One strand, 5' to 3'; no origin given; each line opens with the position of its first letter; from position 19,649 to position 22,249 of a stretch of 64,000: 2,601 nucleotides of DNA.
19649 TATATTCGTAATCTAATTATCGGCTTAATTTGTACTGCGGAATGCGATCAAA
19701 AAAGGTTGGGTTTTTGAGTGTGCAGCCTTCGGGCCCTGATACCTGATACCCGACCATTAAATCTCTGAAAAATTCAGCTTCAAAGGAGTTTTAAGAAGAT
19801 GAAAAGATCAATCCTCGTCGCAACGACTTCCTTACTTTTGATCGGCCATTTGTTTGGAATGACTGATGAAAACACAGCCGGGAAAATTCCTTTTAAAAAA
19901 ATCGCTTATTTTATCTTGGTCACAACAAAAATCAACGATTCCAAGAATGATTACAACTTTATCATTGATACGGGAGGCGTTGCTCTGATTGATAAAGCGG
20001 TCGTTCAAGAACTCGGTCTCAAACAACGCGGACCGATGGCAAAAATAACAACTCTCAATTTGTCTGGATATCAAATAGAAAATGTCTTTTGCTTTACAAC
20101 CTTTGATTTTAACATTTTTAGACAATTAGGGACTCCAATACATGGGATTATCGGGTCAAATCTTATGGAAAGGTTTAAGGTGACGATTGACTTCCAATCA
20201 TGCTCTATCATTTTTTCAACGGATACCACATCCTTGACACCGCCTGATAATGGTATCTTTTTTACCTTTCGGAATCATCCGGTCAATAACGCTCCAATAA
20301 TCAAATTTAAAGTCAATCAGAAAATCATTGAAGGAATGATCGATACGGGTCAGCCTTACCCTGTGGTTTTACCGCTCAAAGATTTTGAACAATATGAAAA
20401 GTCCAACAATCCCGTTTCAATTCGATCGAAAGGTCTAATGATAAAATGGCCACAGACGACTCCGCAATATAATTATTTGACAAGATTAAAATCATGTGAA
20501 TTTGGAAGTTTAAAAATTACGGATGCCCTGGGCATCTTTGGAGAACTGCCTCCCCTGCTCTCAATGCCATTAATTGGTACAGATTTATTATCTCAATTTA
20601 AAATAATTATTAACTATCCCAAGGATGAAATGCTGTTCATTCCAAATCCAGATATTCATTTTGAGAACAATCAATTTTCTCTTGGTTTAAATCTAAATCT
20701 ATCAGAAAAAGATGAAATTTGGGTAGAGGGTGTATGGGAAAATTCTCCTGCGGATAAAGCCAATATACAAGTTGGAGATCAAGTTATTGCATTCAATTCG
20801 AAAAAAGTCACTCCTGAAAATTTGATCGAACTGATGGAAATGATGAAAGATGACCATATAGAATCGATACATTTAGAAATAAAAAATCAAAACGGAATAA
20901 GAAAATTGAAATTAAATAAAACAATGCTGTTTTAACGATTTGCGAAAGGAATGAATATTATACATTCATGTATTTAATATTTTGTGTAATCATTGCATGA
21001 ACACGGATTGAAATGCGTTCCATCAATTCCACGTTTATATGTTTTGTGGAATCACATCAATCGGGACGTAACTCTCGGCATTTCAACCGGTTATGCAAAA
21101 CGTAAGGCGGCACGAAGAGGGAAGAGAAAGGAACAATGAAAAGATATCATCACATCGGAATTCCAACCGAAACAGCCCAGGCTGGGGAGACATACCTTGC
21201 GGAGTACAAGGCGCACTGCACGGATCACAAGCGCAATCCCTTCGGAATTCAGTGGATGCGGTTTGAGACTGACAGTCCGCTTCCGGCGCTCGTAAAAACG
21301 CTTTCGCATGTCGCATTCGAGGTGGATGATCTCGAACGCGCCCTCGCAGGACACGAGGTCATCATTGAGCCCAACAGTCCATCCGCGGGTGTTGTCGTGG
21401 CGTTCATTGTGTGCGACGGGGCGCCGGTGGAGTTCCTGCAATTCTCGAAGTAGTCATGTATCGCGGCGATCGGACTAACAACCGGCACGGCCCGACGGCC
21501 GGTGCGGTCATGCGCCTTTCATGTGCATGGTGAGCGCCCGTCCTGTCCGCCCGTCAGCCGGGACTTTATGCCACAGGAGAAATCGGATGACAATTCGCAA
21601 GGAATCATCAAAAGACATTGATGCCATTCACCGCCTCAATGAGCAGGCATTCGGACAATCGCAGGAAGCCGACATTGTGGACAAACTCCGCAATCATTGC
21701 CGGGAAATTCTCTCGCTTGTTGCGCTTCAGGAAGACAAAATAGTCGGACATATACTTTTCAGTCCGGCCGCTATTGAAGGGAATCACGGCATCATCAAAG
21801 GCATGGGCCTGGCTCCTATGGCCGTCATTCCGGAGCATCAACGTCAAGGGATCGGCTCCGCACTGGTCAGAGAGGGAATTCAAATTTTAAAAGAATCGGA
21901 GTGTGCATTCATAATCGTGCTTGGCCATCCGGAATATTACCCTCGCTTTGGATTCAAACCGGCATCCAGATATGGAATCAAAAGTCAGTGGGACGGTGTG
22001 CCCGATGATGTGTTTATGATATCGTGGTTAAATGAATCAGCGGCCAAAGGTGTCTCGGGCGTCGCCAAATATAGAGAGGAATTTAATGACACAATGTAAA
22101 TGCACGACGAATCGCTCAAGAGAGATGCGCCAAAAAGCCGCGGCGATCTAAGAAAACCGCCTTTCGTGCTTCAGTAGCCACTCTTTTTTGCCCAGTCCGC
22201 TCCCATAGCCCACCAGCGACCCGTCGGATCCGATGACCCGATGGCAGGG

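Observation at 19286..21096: Second inverted repeat pair of the same family encloses a secreted double-DTG aspartic protease instead of an integrase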

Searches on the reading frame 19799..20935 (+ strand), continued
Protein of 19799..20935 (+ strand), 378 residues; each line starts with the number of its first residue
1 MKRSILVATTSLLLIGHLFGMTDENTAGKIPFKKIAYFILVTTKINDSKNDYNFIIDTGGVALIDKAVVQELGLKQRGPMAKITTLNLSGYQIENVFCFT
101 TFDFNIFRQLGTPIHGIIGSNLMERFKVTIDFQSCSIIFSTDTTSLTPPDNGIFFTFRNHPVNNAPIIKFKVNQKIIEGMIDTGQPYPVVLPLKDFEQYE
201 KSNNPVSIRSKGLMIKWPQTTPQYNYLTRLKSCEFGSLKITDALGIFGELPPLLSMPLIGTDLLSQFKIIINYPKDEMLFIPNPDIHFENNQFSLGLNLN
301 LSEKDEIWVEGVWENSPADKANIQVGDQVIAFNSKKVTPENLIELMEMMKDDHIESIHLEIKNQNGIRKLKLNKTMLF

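Call 63: fold_search(model_id=the predicted structure, library=pdb)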
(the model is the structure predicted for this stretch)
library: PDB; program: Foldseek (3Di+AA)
matches with E <= 10: 1412; with E <= 0.001: 626
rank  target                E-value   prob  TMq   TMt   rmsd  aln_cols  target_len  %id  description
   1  9iy9                  4.3e-13  1.00  0.50  0.46  12.4       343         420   16  Crystal structure of a putative endopeptidase from Bacteroides fragilis (released 2025-08-06)
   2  3qs1_C                1.9e-09  1.00  0.45  0.51   6.9       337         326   11  Crystal structure of KNI-10006 complex of Plasmepsin I (PMI) from Plasmodium falciparum (released 2011-05-11)
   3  1ls5_A                2.5e-09  1.00  0.44  0.49   7.0       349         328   12  Crystal structure of plasmepsin IV from P. falciparum in complex with pepstatin A (released 2002-06-12)
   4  4pyv_A                2.7e-09  1.00  0.46  0.51   6.4       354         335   10  Crystal structure of renin in complex with compound4 (released 2014-10-08)
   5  5n71                  2.7e-09  1.00  0.41  0.45   7.6       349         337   10  CRYSTAL STRUCTURE OF MATURE CATHEPSIN D FROM THE TICK IXODES RICINUS (IRCD1) (released 2017-12-27)
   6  5yid                  2.8e-09  1.00  0.44  0.50   6.6       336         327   10  Crystal Structure of KNI-10395 bound Plasmepsin II (PMII) from Plasmodium falciparum (released 2018-07-11)
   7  1rne                  2.8e-09  1.00  0.44  0.49   6.8       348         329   10  THE CRYSTAL STRUCTURE OF RECOMBINANT GLYCOSYLATED HUMAN RENIN ALONE AND IN COMPLEX WITH A TRANSITION STATE ANALOG INHIBI (released 1993-10-31)
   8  4gj8_A                3.3e-09  1.00  0.46  0.51   6.3       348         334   11  Crystal structure of renin in complex with PKF909-724 (compound 3) (released 2013-02-13)
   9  1qs8_B                3.7e-09  1.00  0.44  0.50   6.5       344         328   11  Crystal structure of the P. vivax aspartic proteinase plasmepsin complexed with the inhibitor pepstatin A (released 1999-07-07)
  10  5sy3_B                4.6e-09  1.00  0.46  0.51   6.4       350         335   10  Structure-based design of a new series of N-piperidin-3-ylpyrimidine-5-carboxamides as renin inhibitors (released 2016-11-02)
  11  3k1w_A                4.9e-09  1.00  0.47  0.53   6.1       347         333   10  New Classes of Potent and Bioavailable Human Renin Inhibitors (released 2010-03-02)
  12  2iko_A                4.9e-09  1.00  0.46  0.51   6.3       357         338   10  Crystal Structure of Human Renin Complexed with Inhibitor (released 2006-11-14)
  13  5n7q_A                4.9e-09  1.00  0.41  0.45  10.2       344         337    9  CRYSTAL STRUCTURE OF MATURE CATHEPSIN D FROM THE TICK IXODES RICINUS (IRCD1) IN COMPLEX WITH THE INHIBITOR PEPSTATIN A (released 2017-12-27)
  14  3vyd_A                5.2e-09  1.00  0.47  0.52   6.2       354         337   10  Human renin in complex with inhibitor 6 (released 2012-12-19)
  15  5kos_A                5.5e-09  1.00  0.47  0.53   6.1       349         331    9  Discovery of TAK-272: A Novel, Potent and Orally Active Renin In-hibitor (released 2016-11-16)
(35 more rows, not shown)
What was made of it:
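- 19751..20992 (+): Protease cassette unit with decayed ends (gene 19799-20935, 378 aa). Signal-peptide-like N-terminus, two DTG lobes, C-terminal PDZ. Foldseek: 9iy9 at 4e-13, pepsin-family proteases at ~1e-9 (call 63).
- On Two-lobed aspartic protease with PDZ domain: Foldseek (call 63).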

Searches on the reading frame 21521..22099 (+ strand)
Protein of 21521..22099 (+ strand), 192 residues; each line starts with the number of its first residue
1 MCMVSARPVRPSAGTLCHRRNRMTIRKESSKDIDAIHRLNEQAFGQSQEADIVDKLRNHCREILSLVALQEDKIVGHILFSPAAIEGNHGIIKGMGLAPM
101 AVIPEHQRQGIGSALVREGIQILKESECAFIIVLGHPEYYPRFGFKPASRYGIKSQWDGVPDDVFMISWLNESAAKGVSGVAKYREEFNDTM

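Call 8: search_protein_families(library=pfam, proteins=[window:21521-22099:+], max_evalue=0.01)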
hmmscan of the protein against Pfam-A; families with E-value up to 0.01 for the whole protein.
window:21521-22099:+ (192 aa): 4 families
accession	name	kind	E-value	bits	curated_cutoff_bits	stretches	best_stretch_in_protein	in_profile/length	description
PF13527.13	Acetyltransf_9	-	9.4e-15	55.2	25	1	25-147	2-126/127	Acetyltransferase (GNAT) domain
PF00583.31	Acetyltransf_1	-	5.4e-11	43.2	20.7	1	36-134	4-98/116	Acetyltransferase (GNAT) family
PF13508.13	Acetyltransf_7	-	5.3e-10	40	27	1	66-147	6-84/84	Acetyltransferase (GNAT) domain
PF13673.13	Acetyltransf_10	-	3.4e-05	24.2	23.6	1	54-149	20-111/128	Acetyltransferase (GNAT) domain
